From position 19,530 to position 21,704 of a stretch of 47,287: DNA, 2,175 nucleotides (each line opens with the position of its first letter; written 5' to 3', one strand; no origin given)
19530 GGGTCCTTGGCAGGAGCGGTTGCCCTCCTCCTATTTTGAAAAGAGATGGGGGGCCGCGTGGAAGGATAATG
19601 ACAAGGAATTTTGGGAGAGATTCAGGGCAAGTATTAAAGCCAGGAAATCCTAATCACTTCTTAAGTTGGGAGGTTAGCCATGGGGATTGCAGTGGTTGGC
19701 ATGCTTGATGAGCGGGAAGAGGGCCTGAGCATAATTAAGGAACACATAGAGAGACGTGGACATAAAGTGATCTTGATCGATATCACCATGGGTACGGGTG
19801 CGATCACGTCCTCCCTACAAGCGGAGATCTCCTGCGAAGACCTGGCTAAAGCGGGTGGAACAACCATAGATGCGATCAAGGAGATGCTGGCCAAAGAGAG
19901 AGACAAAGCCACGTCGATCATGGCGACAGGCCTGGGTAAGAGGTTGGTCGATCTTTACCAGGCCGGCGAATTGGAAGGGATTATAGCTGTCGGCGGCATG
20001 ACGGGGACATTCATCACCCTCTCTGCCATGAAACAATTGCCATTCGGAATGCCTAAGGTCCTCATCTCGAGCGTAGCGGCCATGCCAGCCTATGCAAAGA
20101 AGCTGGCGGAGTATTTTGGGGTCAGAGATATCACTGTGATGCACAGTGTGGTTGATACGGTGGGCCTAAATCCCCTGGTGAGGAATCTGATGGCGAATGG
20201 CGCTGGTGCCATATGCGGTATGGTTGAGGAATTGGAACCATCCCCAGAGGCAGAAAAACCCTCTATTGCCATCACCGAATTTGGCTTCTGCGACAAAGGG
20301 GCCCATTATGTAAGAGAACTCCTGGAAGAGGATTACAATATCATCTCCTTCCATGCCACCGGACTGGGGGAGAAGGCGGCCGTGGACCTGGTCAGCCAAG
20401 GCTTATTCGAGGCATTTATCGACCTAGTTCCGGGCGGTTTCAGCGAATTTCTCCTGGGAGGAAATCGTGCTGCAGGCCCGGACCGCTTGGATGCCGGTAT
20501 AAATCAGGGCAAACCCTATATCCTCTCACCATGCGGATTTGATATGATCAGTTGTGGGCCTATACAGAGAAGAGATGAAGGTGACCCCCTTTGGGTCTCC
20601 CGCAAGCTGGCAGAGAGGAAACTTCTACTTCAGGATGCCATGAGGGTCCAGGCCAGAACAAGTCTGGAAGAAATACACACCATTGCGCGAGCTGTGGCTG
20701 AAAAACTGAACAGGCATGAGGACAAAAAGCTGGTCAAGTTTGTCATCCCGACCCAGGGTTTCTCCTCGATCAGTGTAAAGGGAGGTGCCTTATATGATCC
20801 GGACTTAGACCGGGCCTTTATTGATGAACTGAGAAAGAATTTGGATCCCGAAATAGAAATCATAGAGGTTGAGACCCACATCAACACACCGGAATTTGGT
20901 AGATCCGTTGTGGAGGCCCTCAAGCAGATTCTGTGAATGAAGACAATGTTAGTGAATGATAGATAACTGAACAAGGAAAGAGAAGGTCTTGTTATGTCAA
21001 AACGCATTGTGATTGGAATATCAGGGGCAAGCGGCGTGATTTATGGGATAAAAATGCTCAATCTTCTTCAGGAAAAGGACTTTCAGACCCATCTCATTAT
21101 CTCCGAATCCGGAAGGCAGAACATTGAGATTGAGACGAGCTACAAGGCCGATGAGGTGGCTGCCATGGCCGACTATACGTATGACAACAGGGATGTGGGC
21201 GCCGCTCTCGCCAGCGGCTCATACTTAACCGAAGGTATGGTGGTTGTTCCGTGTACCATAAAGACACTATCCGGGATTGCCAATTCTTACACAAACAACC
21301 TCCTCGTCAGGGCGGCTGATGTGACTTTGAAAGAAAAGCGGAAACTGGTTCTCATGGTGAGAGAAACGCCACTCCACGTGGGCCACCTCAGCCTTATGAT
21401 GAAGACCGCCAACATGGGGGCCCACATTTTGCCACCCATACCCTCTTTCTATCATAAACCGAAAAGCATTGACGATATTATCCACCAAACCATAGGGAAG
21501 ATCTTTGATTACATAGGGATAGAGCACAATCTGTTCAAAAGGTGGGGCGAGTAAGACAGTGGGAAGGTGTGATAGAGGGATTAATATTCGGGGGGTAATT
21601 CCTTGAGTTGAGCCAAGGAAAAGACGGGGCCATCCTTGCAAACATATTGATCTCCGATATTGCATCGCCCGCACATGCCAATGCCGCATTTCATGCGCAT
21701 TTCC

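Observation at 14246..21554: Split Pps-like dikinase, single UbiD and UbiX in an operon with an embedded CheY receiver and a Tm-1/UPF0261 protein: candidate undescribed ATP-dependent aromatic carboxylation module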

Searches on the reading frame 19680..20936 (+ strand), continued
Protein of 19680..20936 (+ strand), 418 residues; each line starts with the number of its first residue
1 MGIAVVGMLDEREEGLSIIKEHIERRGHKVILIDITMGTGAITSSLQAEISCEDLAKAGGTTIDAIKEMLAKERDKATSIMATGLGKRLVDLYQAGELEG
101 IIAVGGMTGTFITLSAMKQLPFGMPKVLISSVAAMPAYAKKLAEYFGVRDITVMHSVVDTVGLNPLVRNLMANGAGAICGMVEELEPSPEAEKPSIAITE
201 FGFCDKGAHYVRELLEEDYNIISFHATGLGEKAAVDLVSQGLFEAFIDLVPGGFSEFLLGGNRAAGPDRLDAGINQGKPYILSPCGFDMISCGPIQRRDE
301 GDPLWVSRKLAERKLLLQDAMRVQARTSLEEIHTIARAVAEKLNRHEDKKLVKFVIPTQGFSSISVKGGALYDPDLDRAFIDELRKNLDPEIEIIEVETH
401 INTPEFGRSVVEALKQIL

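Call 44: search_protein_families(library=pfam, proteins=[L056:4828-6510:-, L056:6545-6949:-, L056:6971-8611:-, L056:8798-9739:+, L056:11460-13859:-, L056:14320-15681:-, L052:6047-7486:+, L052:7769-8617:+, L052:12457-14853:-, L052:11787-12380:-], max_evalue=0.0001)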
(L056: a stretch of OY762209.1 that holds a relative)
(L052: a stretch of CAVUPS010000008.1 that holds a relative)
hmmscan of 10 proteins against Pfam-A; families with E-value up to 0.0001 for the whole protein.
L056:4828-6510:- (560 aa): 1 family
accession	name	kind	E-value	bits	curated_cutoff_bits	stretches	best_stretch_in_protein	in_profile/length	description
PF01266.30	DAO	-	2.5e-05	24.4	27.9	0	7-46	1-40/353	FAD dependent oxidoreductase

L056:6545-6949:- (134 aa): 0 families

L056:6971-8611:- (546 aa): 8 families
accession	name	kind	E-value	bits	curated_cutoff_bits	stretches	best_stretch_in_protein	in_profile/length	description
PF01266.30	DAO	-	8.2e-11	42.4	27.9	1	9-101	3-98/353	FAD dependent oxidoreductase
PF13450.12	NAD_binding_8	-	9.8e-11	42.2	21.9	1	10-75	1-64/68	NAD(P)-binding Rossmann-like domain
PF01946.23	Thi4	-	1e-10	41.7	26.2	1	5-60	17-73/235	Thi4 family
PF01593.30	Amino_oxidase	-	5.3e-07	29.7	19.8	1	17-283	3-253/443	Flavin containing amine oxidoreductase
PF07992.20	Pyr_redox_2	-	2.7e-06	27.5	26.1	0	8-40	3-31/291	Pyridine nucleotide-disulphide oxidoreductase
PF00890.30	FAD_binding_2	-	2.3e-05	24.2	20.4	0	7-44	1-38/414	FAD binding domain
PF01494.25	FAD_binding_3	-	2.5e-05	24.1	22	1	7-37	3-33/349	FAD binding domain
PF00070.33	Pyr_redox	-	4.4e-05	24.4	22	0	9-41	3-35/82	Pyridine nucleotide-disulphide oxidoreductase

L056:8798-9739:+ (313 aa): 2 families
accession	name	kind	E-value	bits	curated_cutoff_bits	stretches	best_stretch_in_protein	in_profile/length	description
PF03466.25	LysR_substrate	-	2.2e-44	151.8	28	1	89-291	3-205/209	LysR substrate binding domain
PF00126.33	HTH_1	-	5.1e-15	55.6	26.6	1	4-63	1-60/60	Bacterial regulatory helix-turn-helix protein, lysR family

L056:11460-13859:- (799 aa): 2 families
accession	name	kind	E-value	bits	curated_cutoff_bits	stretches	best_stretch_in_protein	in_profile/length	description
PF00912.28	Transgly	-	2.3e-56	190.5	27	1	95-280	2-177/178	Transglycosylase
PF00905.27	Transpeptidase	-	3.1e-30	105.8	22.1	1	456-706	2-273/299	Penicillin binding protein transpeptidase domain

L056:14320-15681:- (453 aa): 2 families
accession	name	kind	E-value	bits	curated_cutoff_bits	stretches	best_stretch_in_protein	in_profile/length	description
PF01609.27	DDE_Tnp_1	-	1.9e-12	47.8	23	1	307-443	37-200/200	Transposase DDE domain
PF05598.16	DUF772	-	1.8e-07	31.5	23.1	1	54-125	1-73/74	Transposase domain (DUF772)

L052:6047-7486:+ (479 aa): 0 families

L052:7769-8617:+ (282 aa): 3 families
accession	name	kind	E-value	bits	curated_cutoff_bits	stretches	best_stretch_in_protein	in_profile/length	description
PF08223.16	PaaX_C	-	4.1e-18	66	22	1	187-269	1-90/91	PaaX-like protein C-terminal domain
PF20803.2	PaaX_M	-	6.1e-18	65.1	24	1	103-182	3-82/83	PaaX protein central Cas2-like domain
PF07848.18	PaaX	-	1.3e-17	64.2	24.8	1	16-84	2-70/70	PaaX-like protein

L052:12457-14853:- (798 aa): 4 families
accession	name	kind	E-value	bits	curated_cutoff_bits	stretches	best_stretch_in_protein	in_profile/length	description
PF00174.25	Oxidored_molyb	-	1e-45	155.8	24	1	491-662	1-167/169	Oxidoreductase molybdopterin binding domain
PF00581.25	Rhodanese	-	1.5e-22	80.4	22.2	2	359-438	11-99/102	Rhodanese-like domain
PF00753.33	Lactamase_B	-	4.7e-13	50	22.7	1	11-165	4-191/196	Metallo-beta-lactamase superfamily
PF03404.22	Mo-co_dimer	-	2.7e-06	27.9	22.7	1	684-796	5-136/138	Mo-co oxidoreductase dimerisation domain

L052:11787-12380:- (197 aa): 0 families

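Call 57: search_protein_families(library=pfam, alignment_id=A1, max_evalue=0.00001)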
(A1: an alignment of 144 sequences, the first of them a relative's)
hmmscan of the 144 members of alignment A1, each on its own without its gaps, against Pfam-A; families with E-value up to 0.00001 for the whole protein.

A. member 1, L002:2530-3474:+ (314 aa): 1 family
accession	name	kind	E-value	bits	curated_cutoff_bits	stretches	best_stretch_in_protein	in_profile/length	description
PF02653.21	BPD_transp_2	-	1.3e-35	123.3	26.8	1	38-304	3-269/269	Branched-chain amino acid transport system / permease component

B. families by the number of members that match (of 144 scanned): 70 families (the first 25 are shown)
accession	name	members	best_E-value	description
PF03466.25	LysR_substrate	16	9.6e-54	LysR substrate binding domain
PF00126.33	HTH_1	15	1.7e-21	Bacterial regulatory helix-turn-helix protein, lysR family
PF21758.2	PAC_bac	11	2.5e-38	Bacterial proteasome assembling chaperone-like protein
PF00072.30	Response_reg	9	3.3e-14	Response regulator receiver domain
PF13419.12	HAD_2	5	9e-30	Haloacid dehalogenase-like hydrolase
PF00702.32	Hydrolase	5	3.7e-26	haloacid dehalogenase-like hydrolase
PF13242.12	Hydrolase_like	5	3.6e-11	HAD-hyrolase-like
PF00501.34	AMP-binding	4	3.2e-82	AMP-binding enzyme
PF00293.34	NUDIX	4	2.5e-18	NUDIX domain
PF00850.24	Hist_deacetyl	3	7.9e-43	Histone deacetylase domain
PF14535.12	AMP-binding_C_2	3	8.2e-16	AMP-binding enzyme C-terminal domain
PF12710.13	HAD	3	1.8e-08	haloacid dehalogenase-like hydrolase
PF01614.24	IclR_C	2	9.5e-41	Bacterial transcriptional regulator IclR C-terminal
PF02653.21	BPD_transp_2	2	1.3e-35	Branched-chain amino acid transport system / permease component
PF09339.16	HTH_IclR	2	1.5e-16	IclR helix-turn-helix domain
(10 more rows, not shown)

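Call 60: find_homologous_proteins(query=L029:11889-13112:+, max_evalue=1e-20)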
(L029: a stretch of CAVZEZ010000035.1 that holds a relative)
Query L029:11889-13112:+ (407 aa): 3181 proteins with E <= 1e-20 among 8000 candidates; the best 120 are listed.
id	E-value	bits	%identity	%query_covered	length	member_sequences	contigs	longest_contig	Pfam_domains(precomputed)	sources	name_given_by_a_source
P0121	3.1e-271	917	100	100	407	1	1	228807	PF23189.2,PF06792.18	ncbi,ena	-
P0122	1.5e-203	694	78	96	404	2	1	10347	PF23189.2,PF06792.18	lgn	-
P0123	3.4e-203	693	77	99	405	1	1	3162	PF23189.2,PF06792.18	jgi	jgi:uncharacterized protein (UPF0261 family)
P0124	1.2e-202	691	76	98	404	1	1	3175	PF23189.2,PF06792.18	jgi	jgi:uncharacterized protein (UPF0261 family)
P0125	1.8e-202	691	76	97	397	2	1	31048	PF23189.2,PF06792.18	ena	-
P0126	2.4e-202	690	78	96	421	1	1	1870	PF23189.2,PF06792.18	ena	-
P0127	7.0e-202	689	77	99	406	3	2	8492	PF23189.2,PF06792.18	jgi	-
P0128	2.1e-201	687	76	99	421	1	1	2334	PF23189.2,PF06792.18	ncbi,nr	ncbi:MAG: UPF0261 family protein [bacterium]|nr:UPF0261 family protein [bacterium]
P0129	2.6e-201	687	76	99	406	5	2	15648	PF23189.2,PF06792.18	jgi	jgi:uncharacterized protein (UPF0261 family)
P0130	2.6e-201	687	76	97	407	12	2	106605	PF23189.2,PF06792.18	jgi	-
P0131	4.1e-201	686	77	98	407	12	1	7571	PF23189.2,PF06792.18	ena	-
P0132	1.5e-199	681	76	98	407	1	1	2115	PF23189.2,PF06792.18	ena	-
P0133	1.1e-198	678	75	99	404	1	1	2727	PF23189.2,PF06792.18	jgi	jgi:uncharacterized protein (UPF0261 family)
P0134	1.1e-198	678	74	99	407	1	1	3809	PF23189.2,PF06792.18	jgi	-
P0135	7.0e-198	676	75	98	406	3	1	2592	PF23189.2,PF06792.18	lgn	-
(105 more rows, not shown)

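Call 69: predict_structure(alignment_id=A2)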
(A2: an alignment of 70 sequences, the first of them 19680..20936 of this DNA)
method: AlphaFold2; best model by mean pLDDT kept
length: 418 residues; sequences in the alignment: 70
mean_pLDDT: 82.2   pTM: 0.60
mean pLDDT of the five models: 82.2, 80.1, 75.3, 66.1, 65.2
residues with pLDDT >= 90: 185; 70-90: 149; 50-70: 49; < 50: 35
segments of 3 or more residues with pLDDT < 50: 134-147, 261-264, 294-308
pLDDT, mean of each block of 10 residues (from residue 1): 90 89 94 84 81 95 90 85 96 94 86 87 86 46 49 72 80 93 66 82 84 91 78 80 90 62 63 91 86 46 45 71 78 91 94 95 87 92 97 96 96 95
secondary structure, 60 per line:
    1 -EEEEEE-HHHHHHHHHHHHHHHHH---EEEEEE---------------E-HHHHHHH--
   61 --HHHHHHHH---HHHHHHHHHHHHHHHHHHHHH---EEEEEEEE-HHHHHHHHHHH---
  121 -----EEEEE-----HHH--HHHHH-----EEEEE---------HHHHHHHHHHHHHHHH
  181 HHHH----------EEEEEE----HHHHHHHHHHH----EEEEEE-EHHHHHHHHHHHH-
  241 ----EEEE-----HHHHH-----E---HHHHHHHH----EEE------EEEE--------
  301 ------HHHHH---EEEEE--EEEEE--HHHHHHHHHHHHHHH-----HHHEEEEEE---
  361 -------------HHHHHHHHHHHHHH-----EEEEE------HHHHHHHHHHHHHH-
elements in order: E2-7 H9-25 E29-34 H52-58 H63-70 H74-94 E98-105 H107-117 E126-130 H141-145 E151-155 H165-184 E195-200 H205-215 E220-225 H228-239 E245-248 H254-258 H268-275 E280-282 E289-292 H307-311 E315-319 E322-326 H329-343 E352-357 H374-387 E393-397 H404-417

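Call 74: fold_search(model_id=the predicted structure, library=pdb)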
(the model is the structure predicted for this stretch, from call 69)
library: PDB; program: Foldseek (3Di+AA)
matches with E <= 10: 1274; with E <= 0.001: 63
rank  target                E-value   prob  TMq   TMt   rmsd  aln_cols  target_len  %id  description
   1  3wrw_A                2.5e-31  1.00  0.73  0.75   4.6       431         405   26  Crystal structure of the N-terminal domain of resistance protein (released 2014-08-13)
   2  3wrw_B                1.6e-30  1.00  0.69  0.71   5.3       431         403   26  Crystal structure of the N-terminal domain of resistance protein (released 2014-08-13)
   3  3wrw_D                4.5e-30  1.00  0.67  0.69   5.6       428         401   27  Crystal structure of the N-terminal domain of resistance protein (released 2014-08-13)
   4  3wrx_B                4.5e-30  1.00  0.65  0.64   7.1       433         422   27  Crystal structure of helicase complex 1 (released 2014-08-13)
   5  3wry_B                1.4e-29  1.00  0.65  0.64   6.7       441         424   26  Crystal structure of helicase complex 2 (released 2014-08-13)
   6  3wrx_A                2.0e-29  1.00  0.74  0.75   5.1       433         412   26  Crystal structure of helicase complex 1 (released 2014-08-13)
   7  3wrw_C                2.9e-29  1.00  0.69  0.72   5.1       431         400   26  Crystal structure of the N-terminal domain of resistance protein (released 2014-08-13)
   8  3wry_A                3.6e-29  1.00  0.74  0.74   5.5       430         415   26  Crystal structure of helicase complex 2 (released 2014-08-13)
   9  9mpy_B                3.8e-29  1.00  0.61  0.63   8.9       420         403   26  Structure of Saro_1862, a UPF0261 domain protein from Novosphingobium aromaticivorans with bound acetovanillone (released 2025-09-24)
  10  9mpy_A                5.5e-29  1.00  0.60  0.63   8.9       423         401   26  Structure of Saro_1862, a UPF0261 domain protein from Novosphingobium aromaticivorans with bound acetovanillone (released 2025-09-24)
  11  3wrw_E                2.7e-28  1.00  0.69  0.74   5.1       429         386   26  Crystal structure of the N-terminal domain of resistance protein (released 2014-08-13)
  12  3wrw_F                2.2e-26  1.00  0.64  0.69   5.5       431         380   25  Crystal structure of the N-terminal domain of resistance protein (released 2014-08-13)
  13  3wrv_A                2.3e-10  1.00  0.38  0.78   4.1       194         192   26  Crystal structure of NN domain of resistance protein (released 2014-08-13)
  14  3wrv_B                2.2e-09  1.00  0.35  0.79   3.5       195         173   24  Crystal structure of NN domain of resistance protein (released 2014-08-13)
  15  7vza_D                2.5e-05  1.00  0.23  0.26  19.3       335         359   11  The crystal structure of Non-hydrolyzing UDPGlcNAc 2-epimerase in complex with UDP (released 2022-11-16)
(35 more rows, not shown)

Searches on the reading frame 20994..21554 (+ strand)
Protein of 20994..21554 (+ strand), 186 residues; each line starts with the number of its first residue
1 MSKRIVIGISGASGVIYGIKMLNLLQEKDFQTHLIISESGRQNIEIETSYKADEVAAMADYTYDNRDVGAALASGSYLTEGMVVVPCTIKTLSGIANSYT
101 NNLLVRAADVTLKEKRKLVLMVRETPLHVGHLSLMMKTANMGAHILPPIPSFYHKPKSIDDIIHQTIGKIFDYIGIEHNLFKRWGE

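Call 3: search_protein_families(library=pfam, proteins=[window:20994-21554:+], max_evalue=0.01)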
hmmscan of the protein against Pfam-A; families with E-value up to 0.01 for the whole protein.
window:20994-21554:+ (186 aa): 1 family
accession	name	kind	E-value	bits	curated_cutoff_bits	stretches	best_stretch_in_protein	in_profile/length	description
PF02441.25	Flavoprotein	-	3.6e-42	144.2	22.7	1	3-171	1-159/162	Flavoprotein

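Call 4: search_protein_families(library=ncbifam, proteins=[window:20994-21554:+], max_evalue=0.01)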
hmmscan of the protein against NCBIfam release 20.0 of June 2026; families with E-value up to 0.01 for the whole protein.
window:20994-21554:+ (186 aa): 7 families
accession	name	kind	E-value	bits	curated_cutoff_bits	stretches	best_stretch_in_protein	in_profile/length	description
NF004685.0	PRK06029.1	subfamily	5.3e-78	261.4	188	1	3-185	2-185/187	UbiX family flavin prenyltransferase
TIGR00421.1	ubiX_pad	subfamily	3e-73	245.4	108.9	1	4-184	1-181/181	UbiX family flavin prenyltransferase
NF041206.1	VdcB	exception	1.2e-72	243.4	290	1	4-184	1-182/184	non-oxidative hydroxyarylic acid decarboxylases subunit B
NF041218.1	BagM_FevK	exception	2.2e-61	207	420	1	4-184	2-183/215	bagremycin/ferroverdin biosynthesis UbiX family decarboxylase BagM/FevK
TIGR02852.1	spore_dpaB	equivalog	6.1e-05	22.4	229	1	80-123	81-124/187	dipicolinate synthase subunit B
NF006161.0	PRK08305.1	equivalog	0.00011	21.9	156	1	79-123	85-129/196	dipicolinate synthase subunit B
TIGR00521.1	coaBC_dfp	equivalog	0.00017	20.7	219.7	1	2-106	3-107/392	bifunctional phosphopantothenoylcysteine decarboxylase/phosphopantothenate--cysteine ligase CoaBC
